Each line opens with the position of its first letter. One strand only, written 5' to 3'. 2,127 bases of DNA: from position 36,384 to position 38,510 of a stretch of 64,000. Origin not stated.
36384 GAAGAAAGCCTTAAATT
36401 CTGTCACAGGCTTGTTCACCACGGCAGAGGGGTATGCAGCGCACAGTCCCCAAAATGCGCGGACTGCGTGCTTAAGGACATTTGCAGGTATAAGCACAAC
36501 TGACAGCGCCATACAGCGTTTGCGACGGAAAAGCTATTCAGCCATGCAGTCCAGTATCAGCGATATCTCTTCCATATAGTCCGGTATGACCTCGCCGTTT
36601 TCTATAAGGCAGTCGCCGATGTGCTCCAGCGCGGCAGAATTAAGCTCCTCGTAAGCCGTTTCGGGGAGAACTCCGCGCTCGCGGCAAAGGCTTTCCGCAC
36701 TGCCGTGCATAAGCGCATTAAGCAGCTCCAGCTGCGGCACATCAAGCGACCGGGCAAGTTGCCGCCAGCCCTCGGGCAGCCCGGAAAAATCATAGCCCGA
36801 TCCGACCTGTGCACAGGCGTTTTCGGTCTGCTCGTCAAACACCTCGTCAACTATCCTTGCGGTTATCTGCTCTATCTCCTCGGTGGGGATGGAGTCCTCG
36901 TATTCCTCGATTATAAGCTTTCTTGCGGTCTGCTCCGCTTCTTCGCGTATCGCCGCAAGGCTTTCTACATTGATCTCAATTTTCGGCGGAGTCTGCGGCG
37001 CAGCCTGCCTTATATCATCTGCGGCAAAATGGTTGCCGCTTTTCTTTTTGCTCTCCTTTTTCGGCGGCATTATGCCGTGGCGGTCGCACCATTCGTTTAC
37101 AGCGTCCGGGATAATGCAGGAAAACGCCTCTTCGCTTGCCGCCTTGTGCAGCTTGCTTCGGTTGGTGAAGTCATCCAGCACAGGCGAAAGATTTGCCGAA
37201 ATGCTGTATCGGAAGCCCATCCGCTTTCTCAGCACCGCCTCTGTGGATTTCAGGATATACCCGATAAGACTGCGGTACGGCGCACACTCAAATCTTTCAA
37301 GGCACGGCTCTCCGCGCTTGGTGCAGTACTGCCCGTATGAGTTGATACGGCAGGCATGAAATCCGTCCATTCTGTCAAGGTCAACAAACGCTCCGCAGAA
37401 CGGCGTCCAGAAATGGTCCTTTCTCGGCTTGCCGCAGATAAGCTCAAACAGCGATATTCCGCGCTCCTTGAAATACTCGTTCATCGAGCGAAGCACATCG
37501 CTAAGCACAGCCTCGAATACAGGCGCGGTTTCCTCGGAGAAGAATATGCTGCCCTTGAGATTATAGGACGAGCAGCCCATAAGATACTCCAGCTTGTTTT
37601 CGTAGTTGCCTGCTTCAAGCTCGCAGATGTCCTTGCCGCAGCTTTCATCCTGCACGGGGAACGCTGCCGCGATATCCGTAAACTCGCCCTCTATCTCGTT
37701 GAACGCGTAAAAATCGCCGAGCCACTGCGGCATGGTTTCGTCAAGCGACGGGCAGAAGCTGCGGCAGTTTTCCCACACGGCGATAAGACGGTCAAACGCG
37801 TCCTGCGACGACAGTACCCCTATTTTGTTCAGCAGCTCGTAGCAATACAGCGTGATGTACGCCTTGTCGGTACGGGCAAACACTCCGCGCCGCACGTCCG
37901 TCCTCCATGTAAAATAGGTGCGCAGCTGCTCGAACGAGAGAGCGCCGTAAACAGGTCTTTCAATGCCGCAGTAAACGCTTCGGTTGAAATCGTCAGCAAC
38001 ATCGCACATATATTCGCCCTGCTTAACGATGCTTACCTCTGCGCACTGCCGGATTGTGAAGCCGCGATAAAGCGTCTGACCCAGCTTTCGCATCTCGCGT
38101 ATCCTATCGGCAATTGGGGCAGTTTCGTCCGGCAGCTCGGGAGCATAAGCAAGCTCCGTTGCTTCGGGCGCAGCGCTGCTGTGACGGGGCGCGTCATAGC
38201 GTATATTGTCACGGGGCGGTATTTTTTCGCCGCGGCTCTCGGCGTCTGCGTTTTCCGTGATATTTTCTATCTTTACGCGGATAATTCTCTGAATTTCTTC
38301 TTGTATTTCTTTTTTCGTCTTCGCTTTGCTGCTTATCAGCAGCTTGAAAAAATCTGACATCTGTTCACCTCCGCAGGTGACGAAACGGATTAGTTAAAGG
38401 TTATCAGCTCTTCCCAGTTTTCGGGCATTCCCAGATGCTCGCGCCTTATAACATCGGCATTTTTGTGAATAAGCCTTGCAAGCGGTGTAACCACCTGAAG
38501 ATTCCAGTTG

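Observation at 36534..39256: Abi_2 (HEPN) + TerB-N/TerB-C gene pair appended to the der-plsY-gpsA operon: candidate uncharacterised two-gene conflict module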

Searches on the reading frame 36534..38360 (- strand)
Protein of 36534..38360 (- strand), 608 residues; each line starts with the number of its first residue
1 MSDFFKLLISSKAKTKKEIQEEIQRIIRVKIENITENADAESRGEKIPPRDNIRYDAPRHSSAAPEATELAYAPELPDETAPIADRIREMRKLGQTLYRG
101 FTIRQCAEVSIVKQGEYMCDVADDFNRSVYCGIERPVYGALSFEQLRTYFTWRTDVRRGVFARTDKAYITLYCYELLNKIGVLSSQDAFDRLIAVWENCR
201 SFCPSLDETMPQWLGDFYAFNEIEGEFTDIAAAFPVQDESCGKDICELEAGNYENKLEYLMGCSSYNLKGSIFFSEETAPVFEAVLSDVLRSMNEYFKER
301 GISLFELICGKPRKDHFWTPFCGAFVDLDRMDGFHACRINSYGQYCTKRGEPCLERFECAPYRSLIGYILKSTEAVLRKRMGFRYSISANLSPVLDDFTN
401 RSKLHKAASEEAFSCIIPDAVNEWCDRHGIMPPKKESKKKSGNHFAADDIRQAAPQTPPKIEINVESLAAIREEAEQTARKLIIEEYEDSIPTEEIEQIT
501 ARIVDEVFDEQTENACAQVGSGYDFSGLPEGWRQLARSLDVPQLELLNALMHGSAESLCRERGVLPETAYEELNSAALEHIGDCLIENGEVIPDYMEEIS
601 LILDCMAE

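Call 3: search_protein_families(library=pfam, proteins=[window:36534-38360:-], max_evalue=0.01)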
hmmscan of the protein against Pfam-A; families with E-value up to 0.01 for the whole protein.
window:36534-38360:- (608 aa): 2 families
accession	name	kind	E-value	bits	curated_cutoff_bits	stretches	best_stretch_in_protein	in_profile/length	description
PF13208.11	TerB_N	-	4.5e-22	79.3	25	1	133-243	54-157/207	TerB N-terminal domain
PF15615.11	TerB_C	-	2.5e-12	47.7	26.3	1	448-598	4-146/148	TerB-C domain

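Call 4: search_protein_families(library=padloc, proteins=[window:36534-38360:-], max_evalue=0.1)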
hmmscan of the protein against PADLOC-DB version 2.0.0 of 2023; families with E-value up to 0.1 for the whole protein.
window:36534-38360:- (608 aa): 1 family
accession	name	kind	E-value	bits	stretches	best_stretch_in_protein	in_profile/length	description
PDLC03958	SngA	-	4.2e-57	193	1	62-602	63-526/528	-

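Call 7: find_homologous_proteins(query=window:36534-38360:-, max_evalue=0.00001)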
Query window:36534-38360:- (608 aa): 399 proteins with E <= 0.00001 among 8000 candidates; the best 120 are listed.
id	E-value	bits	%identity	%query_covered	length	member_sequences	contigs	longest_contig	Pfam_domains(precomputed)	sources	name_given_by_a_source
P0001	0.0e+0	1380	98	100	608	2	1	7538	PF13208.12,PF15615.12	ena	-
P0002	2.0e-264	897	64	100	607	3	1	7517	PF13208.12,PF15615.12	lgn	-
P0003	1.5e-260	884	63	100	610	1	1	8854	PF13208.12,PF15615.12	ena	-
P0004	7.6e-259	879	64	100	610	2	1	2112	PF13208.12,PF15615.12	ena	-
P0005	1.8e-255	868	63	100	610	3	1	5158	PF13208.12,PF15615.12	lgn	-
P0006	2.3e-255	867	64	100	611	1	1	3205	PF13208.12,PF15615.12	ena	-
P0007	6.1e-247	840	61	99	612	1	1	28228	PF13208.12,PF15615.12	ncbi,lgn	-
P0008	2.1e-246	838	61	99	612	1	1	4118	PF13208.12,PF15615.12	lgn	-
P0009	5.2e-246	837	61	100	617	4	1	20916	PF13208.12,PF15615.12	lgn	-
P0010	2.0e-244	831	61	100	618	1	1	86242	PF13208.12,PF15615.12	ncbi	-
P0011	1.1e-242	826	60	99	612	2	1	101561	PF13208.12,PF15615.12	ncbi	-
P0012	2.8e-241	821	59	99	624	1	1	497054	PF13208.12,PF15615.12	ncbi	-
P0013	1.3e-240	819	59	99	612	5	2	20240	PF13208.12,PF15615.12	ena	-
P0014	5.5e-240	817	59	99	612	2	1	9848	PF13208.12,PF15615.12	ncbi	-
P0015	1.8e-239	815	60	98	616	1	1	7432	PF13208.12,PF15615.12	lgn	-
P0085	6.3e-185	635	47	99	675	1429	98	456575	PF13208.12,PF15615.12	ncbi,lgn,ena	-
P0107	3.3e-176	606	47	99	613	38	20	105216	PF13208.12,PF15615.12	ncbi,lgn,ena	-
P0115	8.8e-170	585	46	99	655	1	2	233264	PF13208.12,PF15615.12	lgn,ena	-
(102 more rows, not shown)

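Call 8: find_encoding_contigs(protein=P0012, flank=8000, max_places=2)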
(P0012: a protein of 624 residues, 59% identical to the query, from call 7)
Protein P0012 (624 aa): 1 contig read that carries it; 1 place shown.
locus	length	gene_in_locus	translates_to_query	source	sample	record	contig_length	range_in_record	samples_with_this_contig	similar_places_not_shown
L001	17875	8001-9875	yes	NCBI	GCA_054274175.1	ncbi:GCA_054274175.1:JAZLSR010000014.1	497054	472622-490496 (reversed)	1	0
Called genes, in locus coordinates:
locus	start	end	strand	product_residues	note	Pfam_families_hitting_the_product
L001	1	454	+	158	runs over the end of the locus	PF00293:NUDIX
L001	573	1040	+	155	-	-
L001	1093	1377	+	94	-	-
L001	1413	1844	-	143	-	PF01230:HIT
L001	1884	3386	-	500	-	PF01087:GalP_UDP_transf, PF02744:GalP_UDP_tr_C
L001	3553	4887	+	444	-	PF00009:GTP_EFTU, PF01926:MMR_HSR1, PF02421:FeoB_N, PF00009:GTP_EFTU, PF01926:MMR_HSR1, PF02421:FeoB_N, PF04548:AIG1 (weak), PF14714:KH_dom-like, +6 more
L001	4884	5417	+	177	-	-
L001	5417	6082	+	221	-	PF02660:G3P_acyltransf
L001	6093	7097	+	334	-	PF01210:NAD_Gly3P_dh_N, PF07479:NAD_Gly3P_dh_C, PF20618:GPD_NAD_C_bact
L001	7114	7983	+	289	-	PF07751:Abi_2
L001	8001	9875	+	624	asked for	PF13208:TerB_N, PF15615:TerB_C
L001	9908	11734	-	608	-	PF02690:Na_Pi_cotrans, PF01895:PhoU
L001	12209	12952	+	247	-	PF01553:Acyltransferase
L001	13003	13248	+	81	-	PF00550:PP-binding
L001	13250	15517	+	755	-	PF00109:ketoacyl-synt, PF00108:Thiolase_N (faint), PF02801:Ketoacyl-synt_C, PF00109:ketoacyl-synt, PF02801:Ketoacyl-synt_C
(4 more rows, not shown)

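Call 9: find_encoding_contigs(protein=P0085, flank=8000, max_places=4)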
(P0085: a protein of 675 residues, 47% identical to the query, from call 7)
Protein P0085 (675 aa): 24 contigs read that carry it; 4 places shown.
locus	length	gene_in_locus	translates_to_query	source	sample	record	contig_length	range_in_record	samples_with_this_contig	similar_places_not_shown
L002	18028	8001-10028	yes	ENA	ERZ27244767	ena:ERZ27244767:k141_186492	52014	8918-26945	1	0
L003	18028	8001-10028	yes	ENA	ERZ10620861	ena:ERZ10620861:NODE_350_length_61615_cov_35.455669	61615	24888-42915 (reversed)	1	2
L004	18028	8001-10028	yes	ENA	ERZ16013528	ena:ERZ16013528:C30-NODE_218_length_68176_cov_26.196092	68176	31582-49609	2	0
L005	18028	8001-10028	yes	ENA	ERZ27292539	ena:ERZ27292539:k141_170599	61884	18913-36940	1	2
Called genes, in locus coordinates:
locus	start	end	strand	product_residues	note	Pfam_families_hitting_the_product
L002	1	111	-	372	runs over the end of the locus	PF22020:RlmL_1st, PF01170:UPF0020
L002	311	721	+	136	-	-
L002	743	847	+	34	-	-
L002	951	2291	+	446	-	PF00342:PGI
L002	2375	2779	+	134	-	-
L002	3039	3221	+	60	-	PF01783:Ribosomal_L32p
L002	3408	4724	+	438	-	PF00005:ABC_tran (faint), PF00009:GTP_EFTU, PF01926:MMR_HSR1, PF02421:FeoB_N, PF00009:GTP_EFTU, PF01926:MMR_HSR1, PF02421:FeoB_N, PF14714:KH_dom-like, +7 more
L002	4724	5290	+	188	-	-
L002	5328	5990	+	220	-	PF02660:G3P_acyltransf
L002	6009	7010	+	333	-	PF01210:NAD_Gly3P_dh_N, PF07479:NAD_Gly3P_dh_C, PF20618:GPD_NAD_C_bact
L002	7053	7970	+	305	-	PF07751:Abi_2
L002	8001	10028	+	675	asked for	PF13208:TerB_N, PF15615:TerB_C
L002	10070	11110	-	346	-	PF14804:Jag_N, PF13083:KH_KhpA-B, PF01424:R3H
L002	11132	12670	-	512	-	PF02096:60KD_IMP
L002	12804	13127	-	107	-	PF01809:YidD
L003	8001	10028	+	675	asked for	PF13208:TerB_N, PF15615:TerB_C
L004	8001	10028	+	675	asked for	PF13208:TerB_N, PF15615:TerB_C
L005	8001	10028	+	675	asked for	PF13208:TerB_N, PF15615:TerB_C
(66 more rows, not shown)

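Call 10: find_encoding_contigs(protein=P0115, flank=8000, max_places=2)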
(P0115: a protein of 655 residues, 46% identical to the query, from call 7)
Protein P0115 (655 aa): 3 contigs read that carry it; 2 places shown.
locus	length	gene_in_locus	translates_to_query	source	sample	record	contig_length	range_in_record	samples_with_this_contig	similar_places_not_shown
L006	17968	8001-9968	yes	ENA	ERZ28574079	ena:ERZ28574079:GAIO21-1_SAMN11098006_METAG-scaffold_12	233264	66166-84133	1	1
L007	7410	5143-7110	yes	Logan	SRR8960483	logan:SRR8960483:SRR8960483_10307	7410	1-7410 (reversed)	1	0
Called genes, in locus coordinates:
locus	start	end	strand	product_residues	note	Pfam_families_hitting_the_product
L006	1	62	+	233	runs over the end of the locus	PF09704:Cas_Cas5d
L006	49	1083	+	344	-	PF09709:Cas_Csd1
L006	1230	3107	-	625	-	PF25794:SACS (faint), PF02518:HATPase_c (weak), PF13589:HATPase_c_3, PF00183:HSP90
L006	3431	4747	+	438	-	PF00005:ABC_tran (faint), PF00009:GTP_EFTU (weak), PF01926:MMR_HSR1, PF02421:FeoB_N, PF00009:GTP_EFTU, PF01926:MMR_HSR1, PF02421:FeoB_N, PF14714:KH_dom-like, +6 more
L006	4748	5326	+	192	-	-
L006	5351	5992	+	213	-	PF02660:G3P_acyltransf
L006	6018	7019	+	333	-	PF01210:NAD_Gly3P_dh_N, PF07479:NAD_Gly3P_dh_C, PF20618:GPD_NAD_C_bact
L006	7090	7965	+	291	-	PF07751:Abi_2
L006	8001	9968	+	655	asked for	PF13208:TerB_N, PF15615:TerB_C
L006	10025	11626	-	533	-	PF12072:RNase_Y_N, PF00013:KH_1 (weak), PF01966:HD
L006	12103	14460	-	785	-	PF00343:Phosphorylase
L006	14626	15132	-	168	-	PF13302:Acetyltransf_3, PF00583:Acetyltransf_1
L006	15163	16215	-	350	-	PF00072:Response_reg, PF01339:CheB_methylest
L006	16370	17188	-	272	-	PF03705:CheR_N, PF01739:CheR, PF08242:Methyltransf_12 (faint)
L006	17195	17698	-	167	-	PF01584:CheW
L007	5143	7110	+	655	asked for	PF13208:TerB_N, PF15615:TerB_C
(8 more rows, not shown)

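Call 14: find_related_loci(query=A1, collection=genome_contigs, flank=10000)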
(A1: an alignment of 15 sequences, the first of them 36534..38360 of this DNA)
Query A1 (608 aa) in genome_contigs; peptide patterns used: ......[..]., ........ (x = any residue, [..] = any of these).
407 stretches matched a pattern; 383 encode a relative of the query (tblastn E <= 1e-3); the best 80 are kept; 80 distinct loci.
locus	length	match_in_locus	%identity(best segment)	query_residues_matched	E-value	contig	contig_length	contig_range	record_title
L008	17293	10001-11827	65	1-606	0e+0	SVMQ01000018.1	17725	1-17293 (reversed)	MAG: Oscillospiraceae bacterium isolate SIG517 NODE_15142_length_17725_cov_1.176156, whole genome shotgun sequence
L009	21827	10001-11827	59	1-603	0e+0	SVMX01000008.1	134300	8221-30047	MAG: Oscillospiraceae bacterium isolate SIG524 NODE_2803_length_134300_cov_3.862879, whole genome shotgun sequence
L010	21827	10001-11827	61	1-604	0e+0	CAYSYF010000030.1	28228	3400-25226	MAG TPA_asm: uncultured Ruminococcus sp. isolate SRP315200_co1_116 genome assembly, contig: NODE_2584_length_28228_cov_1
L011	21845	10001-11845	61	1-606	0e+0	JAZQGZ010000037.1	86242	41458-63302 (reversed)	MAG: Oscillospiraceae bacterium isolate T1900044629_TS20190095.MAGScoT_cleanbin_000034 SGB_999_k141_2007667, whole genom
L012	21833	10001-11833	60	1-603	0e+0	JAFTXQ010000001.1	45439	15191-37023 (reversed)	MAG: Oscillospiraceae bacterium isolate RGIG4243 Roe_deer_Colon-4__c335, whole genome shotgun sequence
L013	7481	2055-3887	58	1-606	0e+0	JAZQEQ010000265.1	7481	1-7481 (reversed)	MAG: Oscillospiraceae bacterium isolate T1900044633_TS20190099.MAGScoT_cleanbin_000084 SGB_1103_k141_1223090, whole geno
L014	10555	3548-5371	58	1-603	0e+0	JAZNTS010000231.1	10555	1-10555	MAG: Oscillospiraceae bacterium isolate T1900044802_TS20190268.MAGScoT_cleanbin_000042 SGB_2721_k141_1521594, whole geno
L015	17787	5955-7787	58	1-602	0e+0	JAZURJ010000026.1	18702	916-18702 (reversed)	MAG: Oscillospiraceae bacterium isolate T1900044852_TS20190318.MAGScoT_cleanbin_000012 SGB_3030_k141_3090706, whole geno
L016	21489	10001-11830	57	5-606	0e+0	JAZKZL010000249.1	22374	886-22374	MAG: Oscillospiraceae bacterium isolate T1900045088_TC20190082.MAGScoT_cleanbin_000028 SGB_4695_k141_2772668, whole geno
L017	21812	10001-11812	57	5-602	0e+0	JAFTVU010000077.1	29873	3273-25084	MAG: Oscillospiraceae bacterium isolate RGIG4195 Roe_deer_Colon-3__c240279, whole genome shotgun sequence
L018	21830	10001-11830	57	1-606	0e+0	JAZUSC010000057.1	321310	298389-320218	MAG: Oscillospiraceae bacterium isolate T1900044848_TS20190314.MAGScoT_cleanbin_000004 SGB_2992_k141_2380167, whole geno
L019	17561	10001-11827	57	1-603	0e+0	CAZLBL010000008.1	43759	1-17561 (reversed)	MAG TPA_asm: uncultured Ruminococcus sp. isolate SRP350583_co2_360 genome assembly, contig: NODE_1049_length_43759_cov_4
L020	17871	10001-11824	56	3-604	0e+0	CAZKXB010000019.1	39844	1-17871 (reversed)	MAG TPA_asm: uncultured Ruminococcus sp. isolate SRP225648_co1_451 genome assembly, contig: NODE_1887_length_39844_cov_2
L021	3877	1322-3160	55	2-604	0e+0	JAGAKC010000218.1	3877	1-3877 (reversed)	MAG: Oscillospiraceae bacterium isolate RGIG8515 Water_deer_Cecum-2__c232415, whole genome shotgun sequence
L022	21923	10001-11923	49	1-603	0e+0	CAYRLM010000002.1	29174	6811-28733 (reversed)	MAG TPA_asm: uncultured Ruminococcus sp. isolate SRP222552_co1_130 genome assembly, contig: NODE_604_length_29174_cov_13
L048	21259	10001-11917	41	1-603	3e-155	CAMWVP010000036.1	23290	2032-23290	MAG TPA_asm: uncultured Clostridia bacterium isolate SRR14411330_bin.1_metawrap_v1.3_MAG genome assembly, contig: NODE.2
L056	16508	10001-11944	41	1-608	2e-149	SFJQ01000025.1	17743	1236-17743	MAG: [Eubacterium] saphenum isolate W1P33.034 Contig1041, whole genome shotgun sequence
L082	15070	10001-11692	41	43-605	9e-133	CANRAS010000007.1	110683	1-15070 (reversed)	MAG: uncultured Clostridia bacterium isolate Lapin-016__bin58 genome assembly, contig: Lapin-016__NODE_136_length_110683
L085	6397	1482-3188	38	54-606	1e-128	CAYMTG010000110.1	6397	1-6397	MAG TPA_asm: uncultured Ruminococcus sp. isolate SRP222994_co1_393 genome assembly, contig: NODE_24406_length_6397_cov_4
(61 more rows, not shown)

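Call 25: search_solved_structures(query=A1, max_evalue=1, show_alignments=2)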
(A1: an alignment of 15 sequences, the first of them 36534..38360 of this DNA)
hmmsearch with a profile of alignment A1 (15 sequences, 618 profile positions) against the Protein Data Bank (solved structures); distinct sequences matched with E-value up to 1: 4.
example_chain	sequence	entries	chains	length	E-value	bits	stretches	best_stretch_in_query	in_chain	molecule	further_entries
9ioa_A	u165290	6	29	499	0.022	16.7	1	44-163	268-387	RNA-dependent DNA polymerase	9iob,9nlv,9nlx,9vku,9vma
6w1s_O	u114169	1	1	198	0.74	11.6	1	238-311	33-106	Mediator of RNA polymerase II transcription subunit 20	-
8t1i_O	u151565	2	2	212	0.85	11.4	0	238-311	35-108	Mediator of RNA polymerase II transcription subunit 20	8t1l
7emf_T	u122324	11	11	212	0.95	11.3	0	239-311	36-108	Mediator of RNA polymerase II transcription subunit 20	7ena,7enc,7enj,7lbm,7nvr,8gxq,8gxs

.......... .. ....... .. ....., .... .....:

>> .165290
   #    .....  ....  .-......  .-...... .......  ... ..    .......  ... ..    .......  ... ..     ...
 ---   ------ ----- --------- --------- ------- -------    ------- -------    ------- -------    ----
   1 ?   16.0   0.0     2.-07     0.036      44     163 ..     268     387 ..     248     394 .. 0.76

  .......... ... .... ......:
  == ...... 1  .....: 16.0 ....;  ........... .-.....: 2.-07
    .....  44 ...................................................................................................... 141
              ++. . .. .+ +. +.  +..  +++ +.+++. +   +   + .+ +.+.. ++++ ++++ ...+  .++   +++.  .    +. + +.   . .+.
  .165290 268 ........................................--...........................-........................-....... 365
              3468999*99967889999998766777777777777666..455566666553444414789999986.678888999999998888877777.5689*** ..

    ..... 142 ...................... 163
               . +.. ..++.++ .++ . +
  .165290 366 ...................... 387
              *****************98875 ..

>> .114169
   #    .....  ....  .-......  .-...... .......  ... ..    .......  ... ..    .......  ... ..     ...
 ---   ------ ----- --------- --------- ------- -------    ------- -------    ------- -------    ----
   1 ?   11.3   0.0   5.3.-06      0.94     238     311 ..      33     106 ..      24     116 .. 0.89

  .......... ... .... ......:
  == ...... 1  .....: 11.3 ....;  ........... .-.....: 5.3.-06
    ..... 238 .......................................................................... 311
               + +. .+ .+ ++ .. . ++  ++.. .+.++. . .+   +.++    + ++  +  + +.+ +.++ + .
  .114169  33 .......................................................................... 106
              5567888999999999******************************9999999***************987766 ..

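Call 38: predict_structure(alignment_id=A2)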
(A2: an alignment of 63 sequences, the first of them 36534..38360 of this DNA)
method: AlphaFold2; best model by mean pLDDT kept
length: 608 residues; sequences in the alignment: 63
mean_pLDDT: 81.9   pTM: 0.56
mean pLDDT of the five models: 81.9, 80.3, 79.5, 79.1, 78.9
residues with pLDDT >= 90: 333; 70-90: 144; 50-70: 67; < 50: 64
segments of 3 or more residues with pLDDT < 50: 1-5, 42-75, 441-457, 484-489
pLDDT, mean of each block of 10 residues (from residue 1): 51 70 80 67 44 41 45 53 84 66 74 90 84 83 91 94 94 97 96 96 92 96 92 80 85 95 95 95 96 96 93 91 92 92 89 91 97 96 91 95 95 96 95 67 39 45 72 81 51 71 67 55 84 92 93 92 92 95 92 93 86
secondary structure, 60 per line:
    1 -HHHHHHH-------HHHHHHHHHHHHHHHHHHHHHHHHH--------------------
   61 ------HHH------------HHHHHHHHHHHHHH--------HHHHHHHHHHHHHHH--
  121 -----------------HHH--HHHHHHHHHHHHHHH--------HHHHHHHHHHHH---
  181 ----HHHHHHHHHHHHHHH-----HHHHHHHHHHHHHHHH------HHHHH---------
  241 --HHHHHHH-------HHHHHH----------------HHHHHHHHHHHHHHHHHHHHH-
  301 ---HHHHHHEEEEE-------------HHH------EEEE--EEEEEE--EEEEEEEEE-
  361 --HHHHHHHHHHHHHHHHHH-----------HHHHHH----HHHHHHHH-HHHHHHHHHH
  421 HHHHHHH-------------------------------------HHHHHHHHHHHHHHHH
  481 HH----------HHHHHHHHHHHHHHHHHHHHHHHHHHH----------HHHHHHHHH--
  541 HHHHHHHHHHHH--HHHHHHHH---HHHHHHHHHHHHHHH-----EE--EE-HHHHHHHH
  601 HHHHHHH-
elements in order: H2-8 H16-40 H82-95 H104-118 H143-157 H166-177 H185-199 H205-220 H227-231 H243-249 H257-262 H279-299 H304-309 E310-314 E337-340 E343-348 E351-359 H363-380 H392-397 H402-409 H411-427 H465-482 H493-519 H530-538 H541-552 H555-562 H566-580 H593-607
